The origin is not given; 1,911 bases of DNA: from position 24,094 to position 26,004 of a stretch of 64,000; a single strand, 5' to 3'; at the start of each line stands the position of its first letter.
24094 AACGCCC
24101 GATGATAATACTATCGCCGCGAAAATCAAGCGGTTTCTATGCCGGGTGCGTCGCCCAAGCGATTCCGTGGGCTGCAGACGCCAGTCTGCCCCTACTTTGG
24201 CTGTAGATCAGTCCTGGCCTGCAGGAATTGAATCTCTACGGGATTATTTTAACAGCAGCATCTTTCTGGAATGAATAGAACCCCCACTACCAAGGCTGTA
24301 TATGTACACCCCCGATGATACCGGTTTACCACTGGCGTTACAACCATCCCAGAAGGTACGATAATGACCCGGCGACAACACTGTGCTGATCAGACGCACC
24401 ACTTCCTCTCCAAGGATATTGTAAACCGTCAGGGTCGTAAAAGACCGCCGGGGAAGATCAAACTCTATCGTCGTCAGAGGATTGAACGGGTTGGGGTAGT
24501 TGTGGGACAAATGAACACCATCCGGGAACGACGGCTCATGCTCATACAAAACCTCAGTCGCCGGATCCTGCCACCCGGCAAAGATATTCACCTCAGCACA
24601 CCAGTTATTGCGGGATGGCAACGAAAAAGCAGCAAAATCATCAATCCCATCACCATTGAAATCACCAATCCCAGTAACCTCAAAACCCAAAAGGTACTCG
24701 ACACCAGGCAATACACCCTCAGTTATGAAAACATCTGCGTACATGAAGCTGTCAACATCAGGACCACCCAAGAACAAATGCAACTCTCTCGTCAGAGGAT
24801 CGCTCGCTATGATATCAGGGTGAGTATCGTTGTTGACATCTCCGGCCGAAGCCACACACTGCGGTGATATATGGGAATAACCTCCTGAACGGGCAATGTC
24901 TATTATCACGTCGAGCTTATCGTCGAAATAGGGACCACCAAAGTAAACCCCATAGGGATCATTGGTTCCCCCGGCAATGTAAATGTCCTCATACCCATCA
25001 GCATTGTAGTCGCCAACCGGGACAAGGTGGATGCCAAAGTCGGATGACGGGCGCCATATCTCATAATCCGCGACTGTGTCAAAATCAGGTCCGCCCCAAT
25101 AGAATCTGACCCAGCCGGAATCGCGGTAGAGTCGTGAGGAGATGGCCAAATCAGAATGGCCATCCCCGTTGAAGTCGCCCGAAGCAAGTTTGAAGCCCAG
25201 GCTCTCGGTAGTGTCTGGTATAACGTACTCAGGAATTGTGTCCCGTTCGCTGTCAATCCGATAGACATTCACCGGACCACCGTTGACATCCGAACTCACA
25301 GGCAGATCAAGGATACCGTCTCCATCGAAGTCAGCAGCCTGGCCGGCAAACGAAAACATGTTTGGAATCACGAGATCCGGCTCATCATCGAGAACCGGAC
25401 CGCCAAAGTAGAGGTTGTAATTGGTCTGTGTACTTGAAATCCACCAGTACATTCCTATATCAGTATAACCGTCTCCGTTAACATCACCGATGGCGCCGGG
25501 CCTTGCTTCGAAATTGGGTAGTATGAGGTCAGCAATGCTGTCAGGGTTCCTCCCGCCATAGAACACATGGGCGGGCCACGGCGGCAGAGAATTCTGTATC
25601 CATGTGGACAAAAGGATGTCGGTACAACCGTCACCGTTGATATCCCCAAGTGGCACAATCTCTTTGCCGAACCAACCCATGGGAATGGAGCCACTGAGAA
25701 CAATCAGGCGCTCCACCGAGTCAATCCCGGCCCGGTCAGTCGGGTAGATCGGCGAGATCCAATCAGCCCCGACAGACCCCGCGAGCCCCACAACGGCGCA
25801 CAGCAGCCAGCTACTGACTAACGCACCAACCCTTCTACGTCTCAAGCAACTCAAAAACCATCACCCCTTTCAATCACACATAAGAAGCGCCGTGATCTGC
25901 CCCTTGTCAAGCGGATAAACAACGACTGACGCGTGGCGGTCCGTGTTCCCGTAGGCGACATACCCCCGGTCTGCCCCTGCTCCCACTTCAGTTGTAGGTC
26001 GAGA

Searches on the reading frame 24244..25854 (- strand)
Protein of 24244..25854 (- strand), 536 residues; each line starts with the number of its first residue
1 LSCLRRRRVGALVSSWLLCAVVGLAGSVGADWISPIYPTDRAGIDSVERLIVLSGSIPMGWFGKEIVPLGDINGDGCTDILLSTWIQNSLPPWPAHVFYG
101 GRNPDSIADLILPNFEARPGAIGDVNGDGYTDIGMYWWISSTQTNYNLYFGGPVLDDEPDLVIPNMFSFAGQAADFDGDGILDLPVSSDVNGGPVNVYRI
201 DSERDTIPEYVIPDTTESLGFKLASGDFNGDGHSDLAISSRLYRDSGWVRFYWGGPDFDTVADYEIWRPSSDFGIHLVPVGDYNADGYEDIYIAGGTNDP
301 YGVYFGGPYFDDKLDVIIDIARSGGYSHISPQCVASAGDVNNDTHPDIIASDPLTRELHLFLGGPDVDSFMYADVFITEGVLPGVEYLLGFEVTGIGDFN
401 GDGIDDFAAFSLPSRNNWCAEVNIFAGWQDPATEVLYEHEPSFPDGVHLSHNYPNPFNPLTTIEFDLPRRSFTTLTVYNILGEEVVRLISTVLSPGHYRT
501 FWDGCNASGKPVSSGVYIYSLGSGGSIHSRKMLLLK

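Call 30: search_protein_families(library=pfam, proteins=[window:24244-25854:-], max_evalue=1)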
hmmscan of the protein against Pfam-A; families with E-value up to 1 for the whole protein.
window:24244-25854:- (536 aa): 6 families
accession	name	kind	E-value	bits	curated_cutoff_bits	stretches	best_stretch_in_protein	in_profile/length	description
PF01839.29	FG-GAP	-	2.6e-21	75.5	22.1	6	220-240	2-22/37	FG-GAP repeat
PF13517.12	FG-GAP_3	-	1.7e-17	64.2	26.9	6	227-293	1-61/61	FG-GAP-like repeat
PF13860.13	FlgD_ig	-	3.8e-06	27.2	27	1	462-520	13-72/79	FlgD Ig-like domain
PF18962.6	Por_Secre_tail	-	0.00074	20.2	27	1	453-531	2-72/75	Secretion system C-terminal sorting domain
PF13585.12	CHU_C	-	0.077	13.6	27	1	473-523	29-72/86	CHU_C Type IX secretion signal domain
PF12256.14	TcdB_toxin_midN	-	0.094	12.5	24.8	0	172-192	31-51/181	Insecticide toxin TcdB middle/N-terminal region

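Call 31: search_protein_families(library=ncbifam, proteins=[window:24244-25854:-], max_evalue=1)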
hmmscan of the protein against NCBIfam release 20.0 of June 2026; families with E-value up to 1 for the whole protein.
window:24244-25854:- (536 aa): 6 families
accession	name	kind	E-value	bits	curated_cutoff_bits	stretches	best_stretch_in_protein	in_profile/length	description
NF047539.1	XAC2610_fam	domain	6.6e-15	55.4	35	3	280-303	3-26/89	XAC2610-related protein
TIGR04183.1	Por_Secre_tail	domain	3.5e-06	26.9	23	1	453-533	2-70/72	T9SS type A sorting domain-containing protein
NF033707.1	T9SS_sortase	equivalog_domain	1.4e-05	22.9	420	1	451-521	1000-1075/1095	type IX secretion system sortase PorU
NF038113.1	T9SSA_dep_M36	equivalog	0.038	12.1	885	1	451-534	794-867/869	T9SS-dependent M36 family metallopeptidase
NF009453.0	PRK12813.1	equivalog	0.12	11.9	264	1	474-523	127-173/223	flagellar basal body rod modification protein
NF052228.1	T9SS_PorZ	equivalog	0.29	9.5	260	1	501-518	720-737/757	type IX secretion system anionic LPS delivery protein PorZ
